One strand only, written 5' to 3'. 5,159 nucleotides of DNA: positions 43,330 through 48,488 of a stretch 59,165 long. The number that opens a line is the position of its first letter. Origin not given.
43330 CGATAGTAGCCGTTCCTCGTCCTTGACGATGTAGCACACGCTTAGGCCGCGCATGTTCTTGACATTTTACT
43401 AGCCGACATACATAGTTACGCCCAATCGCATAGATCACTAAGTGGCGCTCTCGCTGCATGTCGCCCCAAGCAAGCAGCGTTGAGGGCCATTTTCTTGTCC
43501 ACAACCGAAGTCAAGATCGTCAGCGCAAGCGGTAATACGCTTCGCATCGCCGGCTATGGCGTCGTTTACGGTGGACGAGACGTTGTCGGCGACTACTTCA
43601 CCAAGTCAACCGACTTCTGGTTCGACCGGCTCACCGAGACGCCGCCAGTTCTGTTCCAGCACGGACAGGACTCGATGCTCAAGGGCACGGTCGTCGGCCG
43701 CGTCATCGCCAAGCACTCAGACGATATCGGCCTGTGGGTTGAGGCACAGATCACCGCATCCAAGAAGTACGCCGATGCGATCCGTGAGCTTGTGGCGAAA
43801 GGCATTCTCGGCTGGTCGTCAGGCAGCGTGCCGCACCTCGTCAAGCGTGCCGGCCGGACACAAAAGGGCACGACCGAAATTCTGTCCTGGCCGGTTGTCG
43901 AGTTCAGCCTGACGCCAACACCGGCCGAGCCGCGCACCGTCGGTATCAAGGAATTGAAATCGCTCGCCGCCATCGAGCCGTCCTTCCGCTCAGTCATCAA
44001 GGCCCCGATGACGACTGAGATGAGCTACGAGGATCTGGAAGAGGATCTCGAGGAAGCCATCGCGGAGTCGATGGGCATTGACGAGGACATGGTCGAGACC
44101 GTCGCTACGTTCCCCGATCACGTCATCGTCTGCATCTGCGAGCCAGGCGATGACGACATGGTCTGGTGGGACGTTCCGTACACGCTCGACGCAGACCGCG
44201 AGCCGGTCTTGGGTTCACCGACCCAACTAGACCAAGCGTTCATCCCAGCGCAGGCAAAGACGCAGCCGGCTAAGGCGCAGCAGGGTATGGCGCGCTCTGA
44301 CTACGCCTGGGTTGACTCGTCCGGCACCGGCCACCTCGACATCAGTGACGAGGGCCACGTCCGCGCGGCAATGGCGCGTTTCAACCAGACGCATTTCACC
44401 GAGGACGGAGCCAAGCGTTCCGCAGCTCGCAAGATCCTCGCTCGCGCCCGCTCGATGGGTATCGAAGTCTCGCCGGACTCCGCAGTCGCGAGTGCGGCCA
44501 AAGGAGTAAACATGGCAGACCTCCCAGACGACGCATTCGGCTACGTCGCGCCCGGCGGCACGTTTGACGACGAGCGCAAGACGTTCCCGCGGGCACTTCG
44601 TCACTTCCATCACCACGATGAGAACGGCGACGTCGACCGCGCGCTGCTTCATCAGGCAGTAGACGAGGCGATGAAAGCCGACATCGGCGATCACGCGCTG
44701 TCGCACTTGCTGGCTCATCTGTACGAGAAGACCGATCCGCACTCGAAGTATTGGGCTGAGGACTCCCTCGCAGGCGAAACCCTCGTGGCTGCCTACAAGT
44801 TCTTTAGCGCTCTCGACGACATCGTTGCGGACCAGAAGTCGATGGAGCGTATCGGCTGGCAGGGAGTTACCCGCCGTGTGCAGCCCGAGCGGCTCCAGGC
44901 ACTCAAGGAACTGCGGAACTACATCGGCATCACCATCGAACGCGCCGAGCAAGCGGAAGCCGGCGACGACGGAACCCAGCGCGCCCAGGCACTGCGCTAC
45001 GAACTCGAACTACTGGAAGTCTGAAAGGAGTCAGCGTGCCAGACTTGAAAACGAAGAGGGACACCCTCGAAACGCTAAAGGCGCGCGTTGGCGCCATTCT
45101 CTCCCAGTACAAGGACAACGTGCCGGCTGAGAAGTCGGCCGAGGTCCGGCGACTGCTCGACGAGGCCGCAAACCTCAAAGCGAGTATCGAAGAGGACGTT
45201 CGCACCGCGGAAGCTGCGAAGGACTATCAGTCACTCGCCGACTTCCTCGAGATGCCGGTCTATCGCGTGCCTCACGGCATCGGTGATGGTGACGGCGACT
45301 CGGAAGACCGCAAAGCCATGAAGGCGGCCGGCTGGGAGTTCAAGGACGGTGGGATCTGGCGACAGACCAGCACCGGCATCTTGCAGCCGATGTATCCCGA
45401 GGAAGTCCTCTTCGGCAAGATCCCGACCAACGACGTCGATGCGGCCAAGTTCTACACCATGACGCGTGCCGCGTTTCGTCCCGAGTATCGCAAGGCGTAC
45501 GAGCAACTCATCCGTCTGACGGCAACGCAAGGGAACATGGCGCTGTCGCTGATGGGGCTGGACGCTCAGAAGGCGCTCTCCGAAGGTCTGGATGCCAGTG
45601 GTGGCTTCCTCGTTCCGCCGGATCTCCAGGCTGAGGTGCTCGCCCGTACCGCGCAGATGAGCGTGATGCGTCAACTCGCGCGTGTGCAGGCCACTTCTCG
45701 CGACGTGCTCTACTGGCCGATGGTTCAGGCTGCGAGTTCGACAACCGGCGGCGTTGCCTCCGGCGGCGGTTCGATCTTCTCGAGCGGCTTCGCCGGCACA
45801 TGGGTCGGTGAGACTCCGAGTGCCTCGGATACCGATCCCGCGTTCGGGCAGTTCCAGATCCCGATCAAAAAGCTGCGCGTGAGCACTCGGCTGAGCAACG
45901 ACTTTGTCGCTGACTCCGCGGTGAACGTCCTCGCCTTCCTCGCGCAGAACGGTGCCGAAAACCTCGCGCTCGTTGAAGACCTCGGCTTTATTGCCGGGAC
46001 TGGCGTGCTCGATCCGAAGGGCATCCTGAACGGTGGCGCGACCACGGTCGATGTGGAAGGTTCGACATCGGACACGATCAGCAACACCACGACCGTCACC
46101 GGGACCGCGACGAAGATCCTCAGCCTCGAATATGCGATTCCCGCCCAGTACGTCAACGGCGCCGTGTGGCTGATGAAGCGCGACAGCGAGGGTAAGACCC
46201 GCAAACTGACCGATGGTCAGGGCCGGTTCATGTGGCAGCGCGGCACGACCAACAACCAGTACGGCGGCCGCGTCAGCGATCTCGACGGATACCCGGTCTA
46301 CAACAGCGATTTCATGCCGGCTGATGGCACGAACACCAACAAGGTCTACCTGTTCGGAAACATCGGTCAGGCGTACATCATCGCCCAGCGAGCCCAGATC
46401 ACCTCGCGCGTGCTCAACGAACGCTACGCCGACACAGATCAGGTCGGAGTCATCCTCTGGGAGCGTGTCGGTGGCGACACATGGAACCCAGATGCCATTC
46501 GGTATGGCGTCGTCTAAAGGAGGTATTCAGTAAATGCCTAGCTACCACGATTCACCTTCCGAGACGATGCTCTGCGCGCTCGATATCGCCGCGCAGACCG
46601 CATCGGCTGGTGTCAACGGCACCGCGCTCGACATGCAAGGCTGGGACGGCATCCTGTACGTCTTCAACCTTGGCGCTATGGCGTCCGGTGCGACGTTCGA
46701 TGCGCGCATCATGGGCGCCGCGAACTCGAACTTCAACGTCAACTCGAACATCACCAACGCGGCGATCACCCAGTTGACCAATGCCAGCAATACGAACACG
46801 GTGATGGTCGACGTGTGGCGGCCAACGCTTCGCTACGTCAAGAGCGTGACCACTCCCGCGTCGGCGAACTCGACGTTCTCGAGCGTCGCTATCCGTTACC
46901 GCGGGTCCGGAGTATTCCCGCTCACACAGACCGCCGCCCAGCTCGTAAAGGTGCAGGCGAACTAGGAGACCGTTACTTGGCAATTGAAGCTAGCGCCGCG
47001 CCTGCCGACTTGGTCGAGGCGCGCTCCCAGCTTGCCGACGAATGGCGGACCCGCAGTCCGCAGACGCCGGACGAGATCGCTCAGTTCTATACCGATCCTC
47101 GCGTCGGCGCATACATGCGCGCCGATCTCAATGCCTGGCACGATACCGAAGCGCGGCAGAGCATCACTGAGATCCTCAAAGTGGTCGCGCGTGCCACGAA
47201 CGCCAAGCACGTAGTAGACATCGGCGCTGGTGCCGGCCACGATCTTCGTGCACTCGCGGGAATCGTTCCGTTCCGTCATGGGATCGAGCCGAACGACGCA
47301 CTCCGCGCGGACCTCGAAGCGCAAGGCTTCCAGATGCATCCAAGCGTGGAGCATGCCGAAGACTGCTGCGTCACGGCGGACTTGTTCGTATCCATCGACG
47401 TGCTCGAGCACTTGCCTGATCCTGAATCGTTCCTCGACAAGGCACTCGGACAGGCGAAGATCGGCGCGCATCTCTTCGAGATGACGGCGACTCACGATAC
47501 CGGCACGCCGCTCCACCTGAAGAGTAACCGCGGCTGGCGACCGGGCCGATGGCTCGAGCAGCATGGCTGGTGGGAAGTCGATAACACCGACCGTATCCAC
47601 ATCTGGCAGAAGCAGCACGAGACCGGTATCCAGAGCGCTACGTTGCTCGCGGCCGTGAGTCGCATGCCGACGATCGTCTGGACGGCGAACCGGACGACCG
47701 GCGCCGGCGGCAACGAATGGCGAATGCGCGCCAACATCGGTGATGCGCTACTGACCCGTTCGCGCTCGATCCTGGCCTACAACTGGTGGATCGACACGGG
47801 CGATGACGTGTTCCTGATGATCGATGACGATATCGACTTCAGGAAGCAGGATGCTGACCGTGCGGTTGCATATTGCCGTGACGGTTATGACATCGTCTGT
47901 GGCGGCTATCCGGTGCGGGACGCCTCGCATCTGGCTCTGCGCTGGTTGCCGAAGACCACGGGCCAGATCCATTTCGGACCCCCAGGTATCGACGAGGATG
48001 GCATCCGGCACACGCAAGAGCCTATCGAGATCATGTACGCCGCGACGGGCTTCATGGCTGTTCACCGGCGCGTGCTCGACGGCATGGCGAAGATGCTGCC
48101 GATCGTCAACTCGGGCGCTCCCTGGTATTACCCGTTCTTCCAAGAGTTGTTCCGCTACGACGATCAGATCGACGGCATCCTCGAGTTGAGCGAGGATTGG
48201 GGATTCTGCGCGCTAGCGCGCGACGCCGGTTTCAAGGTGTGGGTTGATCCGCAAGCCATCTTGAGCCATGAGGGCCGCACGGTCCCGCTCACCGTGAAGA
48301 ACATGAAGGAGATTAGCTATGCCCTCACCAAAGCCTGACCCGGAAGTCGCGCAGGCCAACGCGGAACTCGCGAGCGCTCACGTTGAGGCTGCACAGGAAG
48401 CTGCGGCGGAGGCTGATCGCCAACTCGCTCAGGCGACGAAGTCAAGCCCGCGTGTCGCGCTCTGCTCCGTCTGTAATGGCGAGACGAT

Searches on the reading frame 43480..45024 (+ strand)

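Call 6: search_protein_families(library=phrogs, proteins=[window:43480-45024:+], max_evalue=0.001)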
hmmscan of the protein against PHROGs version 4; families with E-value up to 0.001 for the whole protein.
window:43480-45024:+ (514 aa): 2 families
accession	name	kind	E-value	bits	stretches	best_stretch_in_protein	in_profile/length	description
phrog_80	-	head and packaging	3e-11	44.2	1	9-110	224-328/607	head maturation protease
phrog_4523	-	head and packaging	7.7e-05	22.6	1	49-161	66-177/644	major head and protease protein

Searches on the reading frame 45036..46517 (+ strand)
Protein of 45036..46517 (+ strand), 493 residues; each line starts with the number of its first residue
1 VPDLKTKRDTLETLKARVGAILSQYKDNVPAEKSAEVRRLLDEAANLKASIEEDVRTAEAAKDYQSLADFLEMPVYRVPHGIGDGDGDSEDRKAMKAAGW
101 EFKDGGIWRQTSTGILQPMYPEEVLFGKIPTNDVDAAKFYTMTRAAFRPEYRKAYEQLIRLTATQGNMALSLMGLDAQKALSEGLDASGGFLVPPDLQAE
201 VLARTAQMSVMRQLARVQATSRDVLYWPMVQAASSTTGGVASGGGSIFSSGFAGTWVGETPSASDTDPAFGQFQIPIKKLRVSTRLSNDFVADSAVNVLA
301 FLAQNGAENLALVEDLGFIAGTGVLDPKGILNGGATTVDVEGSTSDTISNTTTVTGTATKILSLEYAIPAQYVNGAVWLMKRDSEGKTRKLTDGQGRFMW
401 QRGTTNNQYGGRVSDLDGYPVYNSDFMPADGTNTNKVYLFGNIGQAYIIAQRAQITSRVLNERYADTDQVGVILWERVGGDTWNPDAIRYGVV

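Call 6: search_protein_families(library=phrogs, proteins=[window:45036-46517:+], max_evalue=0.001)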
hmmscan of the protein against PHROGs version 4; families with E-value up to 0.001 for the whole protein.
window:45036-46517:+ (493 aa): 5 families
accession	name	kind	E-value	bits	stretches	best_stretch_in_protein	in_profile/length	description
phrog_10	-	head and packaging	2.4e-61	209.6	1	1-492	262-634/752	major head protein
phrog_617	-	head and packaging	1.3e-21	78.2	1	250-456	393-580/626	major head protein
phrog_15928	-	head and packaging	3.7e-17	63.9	1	292-479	3-165/185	major head protein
phrog_17162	-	unknown function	5.7e-13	49.9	1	415-489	6-78/85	-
phrog_2263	-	head and packaging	3.8e-05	23.8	1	33-488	169-538/551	major head protein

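Call 82: search_dna_similar(query=window:45036-46517:+, collection=phages, mode=protein, max_rows=12, max_evalue=0.00001)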
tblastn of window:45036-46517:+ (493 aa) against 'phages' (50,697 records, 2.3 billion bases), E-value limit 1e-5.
Records with a match: 350; places in all: 351; records where one place covers at least 80% of the query: 0.
Best place of each record, by identity: <60% 350.
By first word of the organism name: Streptococcus 99; Gordonia 43; Staphylococcus 35; Mycobacterium 19; Klebsiella 19; Burkholderia 13; Streptomyces 13; phage 12; Escherichia 12; Ruminococcus 7; and 44 more.
By host as written in the record: Gordonia terrae 3612 42; - 29; Staphylococcus sp. 17; Klebsiella pneumoniae 15; Streptococcus suis 11; Mycobacterium smegmatis mc2 155 10; Burkholderia sp. 10; Escherichia coli 9; and 166 more.
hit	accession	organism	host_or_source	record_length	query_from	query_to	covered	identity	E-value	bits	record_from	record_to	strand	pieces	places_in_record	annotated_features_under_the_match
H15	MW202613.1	Caudoviricetes sp.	Manatee Spring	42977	144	480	68%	31.1%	1e-24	114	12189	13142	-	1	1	hypothetical protein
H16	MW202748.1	Caudoviricetes sp.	Manatee Spring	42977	144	480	68%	31.1%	1e-24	114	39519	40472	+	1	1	hypothetical protein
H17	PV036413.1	Acutalibacteraceae phage NatCom_991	Acutalibacteraceae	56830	131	489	73%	28.7%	5e-26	118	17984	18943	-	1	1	major head protein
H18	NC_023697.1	Mycobacterium phage Babsiella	Mycobacterium smegmatis mc2 155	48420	138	489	71%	28.6%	3e-12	76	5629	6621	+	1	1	7: major capsid protein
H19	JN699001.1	Mycobacterium phage Babsiella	Mycobacterium smegmatis mc2 155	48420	138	489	71%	28.6%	3e-12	76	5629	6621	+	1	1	7: major capsid protein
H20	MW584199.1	Mycobacterium phage prophiGD02-2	Mycobacterium abscessus GD02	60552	135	489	72%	28.1%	7e-15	84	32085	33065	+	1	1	85: major capsid protein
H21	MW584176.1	Mycobacterium phage prophiGD90-1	Mycobacterium abscessus GD90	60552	135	489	72%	28.1%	7e-15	84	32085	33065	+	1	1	85: major capsid protein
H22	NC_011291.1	Mycobacterium phage Brujita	Mycobacterium smegmatis mc2 155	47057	138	489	71%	28.4%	1e-11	74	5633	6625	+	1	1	7: gp7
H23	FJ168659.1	Mycobacterium phage Brujita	Mycobacterium smegmatis mc2 155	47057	138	489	71%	28.4%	1e-11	74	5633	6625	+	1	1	7: major capsid protein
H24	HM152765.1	Mycobacterium phage Island3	Mycobacterium smegmatis mc2 155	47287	138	489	71%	28.4%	1e-11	74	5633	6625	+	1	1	7: major capsid protein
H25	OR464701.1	Mycobacterium phage dwieneke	Mycolicibacterium smegmatis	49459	138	489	71%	28.4%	1e-11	74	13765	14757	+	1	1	major capsid protein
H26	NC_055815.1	Mycobacterium phage Xula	Mycobacterium smegmatis mc2 155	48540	138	489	71%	28.4%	2e-11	73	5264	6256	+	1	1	6: major capsid protein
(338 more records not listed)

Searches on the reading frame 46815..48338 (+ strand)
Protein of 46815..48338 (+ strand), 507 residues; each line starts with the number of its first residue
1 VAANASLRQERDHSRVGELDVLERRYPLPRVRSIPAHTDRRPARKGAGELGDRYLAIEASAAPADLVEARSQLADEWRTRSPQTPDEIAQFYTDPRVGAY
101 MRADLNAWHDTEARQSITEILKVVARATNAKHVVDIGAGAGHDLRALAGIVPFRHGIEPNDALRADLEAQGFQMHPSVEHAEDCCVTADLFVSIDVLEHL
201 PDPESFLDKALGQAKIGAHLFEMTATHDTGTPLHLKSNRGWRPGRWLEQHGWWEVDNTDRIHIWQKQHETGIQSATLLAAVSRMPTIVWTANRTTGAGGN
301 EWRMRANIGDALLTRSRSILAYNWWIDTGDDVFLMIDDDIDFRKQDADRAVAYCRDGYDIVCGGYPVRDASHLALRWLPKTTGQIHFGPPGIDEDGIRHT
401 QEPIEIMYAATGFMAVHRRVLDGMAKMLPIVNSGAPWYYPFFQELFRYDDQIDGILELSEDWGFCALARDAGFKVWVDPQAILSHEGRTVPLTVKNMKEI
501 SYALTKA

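Call 6: search_protein_families(library=phrogs, proteins=[window:46815-48338:+], max_evalue=0.001)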
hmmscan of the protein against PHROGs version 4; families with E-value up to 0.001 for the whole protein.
window:46815-48338:+ (507 aa): 1 family
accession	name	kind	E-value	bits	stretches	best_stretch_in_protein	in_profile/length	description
phrog_1574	-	unknown function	6.6e-19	69.6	1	331-489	85-232/240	-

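Call 26: search_protein_families(library=pfam, proteins=[window:46815-48338:+], max_evalue=0.01)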
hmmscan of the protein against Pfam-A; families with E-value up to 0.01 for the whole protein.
window:46815-48338:+ (507 aa): 3 families
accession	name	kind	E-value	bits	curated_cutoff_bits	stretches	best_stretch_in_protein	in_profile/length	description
PF13489.12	Methyltransf_23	-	3.4e-10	40.3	27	1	118-244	11-138/164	Methyltransferase domain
PF08242.18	Methyltransf_12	-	0.00054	21.1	30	1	134-219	1-97/98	Methyltransferase domain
PF08241.18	Methyltransf_11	-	0.0015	19.6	21.2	1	134-218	1-91/95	Methyltransferase domain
